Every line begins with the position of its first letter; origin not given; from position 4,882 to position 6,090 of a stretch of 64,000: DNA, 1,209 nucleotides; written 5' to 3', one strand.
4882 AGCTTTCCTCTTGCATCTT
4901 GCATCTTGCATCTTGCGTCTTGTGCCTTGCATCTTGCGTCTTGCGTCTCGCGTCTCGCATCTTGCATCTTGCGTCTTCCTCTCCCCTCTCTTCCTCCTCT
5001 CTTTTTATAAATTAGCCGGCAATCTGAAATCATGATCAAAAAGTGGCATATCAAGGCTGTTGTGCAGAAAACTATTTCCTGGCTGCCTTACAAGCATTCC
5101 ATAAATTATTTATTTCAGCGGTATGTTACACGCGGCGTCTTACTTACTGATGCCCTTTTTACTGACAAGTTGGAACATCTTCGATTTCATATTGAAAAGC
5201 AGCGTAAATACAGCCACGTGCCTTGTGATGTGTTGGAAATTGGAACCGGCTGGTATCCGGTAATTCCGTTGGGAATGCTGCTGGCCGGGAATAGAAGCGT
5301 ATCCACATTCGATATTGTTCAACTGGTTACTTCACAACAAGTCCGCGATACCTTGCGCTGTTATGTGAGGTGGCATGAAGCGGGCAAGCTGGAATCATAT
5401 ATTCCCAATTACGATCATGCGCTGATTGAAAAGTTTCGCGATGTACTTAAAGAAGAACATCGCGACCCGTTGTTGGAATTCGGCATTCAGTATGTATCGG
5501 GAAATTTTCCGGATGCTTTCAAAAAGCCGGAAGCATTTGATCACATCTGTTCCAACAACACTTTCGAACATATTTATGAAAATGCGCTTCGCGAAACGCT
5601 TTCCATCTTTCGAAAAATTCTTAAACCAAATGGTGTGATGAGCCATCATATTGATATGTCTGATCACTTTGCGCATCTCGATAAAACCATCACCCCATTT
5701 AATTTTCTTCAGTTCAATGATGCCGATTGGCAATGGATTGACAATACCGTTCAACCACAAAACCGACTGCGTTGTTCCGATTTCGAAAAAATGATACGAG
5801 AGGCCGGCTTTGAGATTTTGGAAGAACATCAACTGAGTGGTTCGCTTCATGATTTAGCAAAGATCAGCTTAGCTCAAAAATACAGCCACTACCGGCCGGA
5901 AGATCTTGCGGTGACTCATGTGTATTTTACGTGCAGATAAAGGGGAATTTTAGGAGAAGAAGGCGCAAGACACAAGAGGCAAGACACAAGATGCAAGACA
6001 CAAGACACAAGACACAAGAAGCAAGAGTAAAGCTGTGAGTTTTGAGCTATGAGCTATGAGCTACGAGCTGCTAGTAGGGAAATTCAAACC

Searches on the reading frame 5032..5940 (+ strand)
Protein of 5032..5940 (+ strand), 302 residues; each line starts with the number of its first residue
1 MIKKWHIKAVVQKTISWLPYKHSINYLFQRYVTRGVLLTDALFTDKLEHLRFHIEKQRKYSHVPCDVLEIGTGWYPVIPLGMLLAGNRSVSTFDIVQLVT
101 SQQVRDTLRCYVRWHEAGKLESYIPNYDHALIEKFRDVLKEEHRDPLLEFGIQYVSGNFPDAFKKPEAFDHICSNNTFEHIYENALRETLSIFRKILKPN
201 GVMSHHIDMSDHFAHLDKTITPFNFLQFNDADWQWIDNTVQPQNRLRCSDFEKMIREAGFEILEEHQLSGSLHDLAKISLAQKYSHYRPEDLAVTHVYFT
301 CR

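Call 38: search_protein_families(library=padloc, alignment_id=A2, max_evalue=0.001)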
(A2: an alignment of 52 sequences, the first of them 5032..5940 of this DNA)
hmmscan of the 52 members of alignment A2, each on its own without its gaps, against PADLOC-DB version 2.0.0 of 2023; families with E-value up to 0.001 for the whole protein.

A. member 1, window:5032-5940:+ (302 aa): 1 family
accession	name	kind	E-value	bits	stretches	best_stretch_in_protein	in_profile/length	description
PDLC04134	mad2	-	0.00017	18.5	1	128-210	322-399/492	mads_2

B. families by the number of members that match (of 52 scanned): 14 families
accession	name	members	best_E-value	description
PDLC02196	IetA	1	2.7e-09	-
PDLC04232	IetA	1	1.4e-06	-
PDLC02911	VakA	1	3.2e-06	-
PDLC00915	TRIP13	1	6.3e-06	TRIP13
PDLC04231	IetA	1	7.2e-06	-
PDLC04731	PDC-M61B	1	7.8e-06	-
PDLC02195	IetA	1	8.9e-06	-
PDLC05079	PDC-S73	1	9.6e-06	-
PDLC04690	PDC-M51B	1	1.5e-05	-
PDLC01994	RtcR_PspF1--CARF_AAA_HTH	1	2.6e-05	-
PDLC03838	DolB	1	7.4e-05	-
PDLC04134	mad2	1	0.00017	mads_2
PDLC01993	RtcR--CARF_AAA_HTH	1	0.00021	-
PDLC01995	RtcR_PspF2--CARF_AAA_HTH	1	0.00083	-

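Call 39: search_protein_families(library=pfam, alignment_id=A2, max_evalue=0.00001)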
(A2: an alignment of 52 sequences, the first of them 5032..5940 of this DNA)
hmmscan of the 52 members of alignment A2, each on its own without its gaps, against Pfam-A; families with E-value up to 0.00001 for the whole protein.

A. member 1, window:5032-5940:+ (302 aa): 2 families
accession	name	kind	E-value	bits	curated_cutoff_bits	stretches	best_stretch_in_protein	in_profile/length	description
PF02353.26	CMAS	-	1.5e-06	28.2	27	1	166-269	125-219/273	Mycolic acid cyclopropane synthetase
PF13489.12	Methyltransf_23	-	5.3e-06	26.7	27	0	157-264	68-163/164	Methyltransferase domain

B. families by the number of members that match (of 52 scanned): 58 families (the first 25 are shown)
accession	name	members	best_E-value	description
PF08245.18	Mur_ligase_M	3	1.4e-49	Mur ligase middle domain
PF02875.26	Mur_ligase_C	3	3.6e-34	Mur ligase, glutamate ligase domain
PF18962.6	Por_Secre_tail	3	2.3e-10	Secretion system C-terminal sorting domain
PF07610.17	DUF1573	2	1.8e-33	Protein of unknown function (DUF1573)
PF01225.30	Mur_ligase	2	2e-15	Mur ligase family, catalytic domain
PF22544.2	HYDIN_VesB_CFA65-like_Ig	2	3.3e-15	HYDIN/CFA65/VesB-like, Ig-like domain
PF00171.27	Aldedh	1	2.1e-102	Aldehyde dehydrogenase family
PF00120.29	Gln-synt_C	1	8.2e-97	Glutamine synthetase, catalytic domain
PF01098.24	FTSW_RODA_SPOVE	1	4.7e-76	Cell cycle protein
PF12002.13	MgsA_C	1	4e-70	MgsA AAA+ ATPase C terminal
PF01712.25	dNK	1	2.7e-52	Deoxynucleoside kinase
PF25137.1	ADH_Fe_C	1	1.3e-48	Fe-containing alcohol dehydrogenase family, C-terminal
PF00091.31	Tubulin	1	3.8e-47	Tubulin/FtsZ family, GTPase domain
PF07722.19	Peptidase_C26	1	4.5e-47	Peptidase C26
PF14450.12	FtsA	1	5.3e-46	Cell division protein FtsA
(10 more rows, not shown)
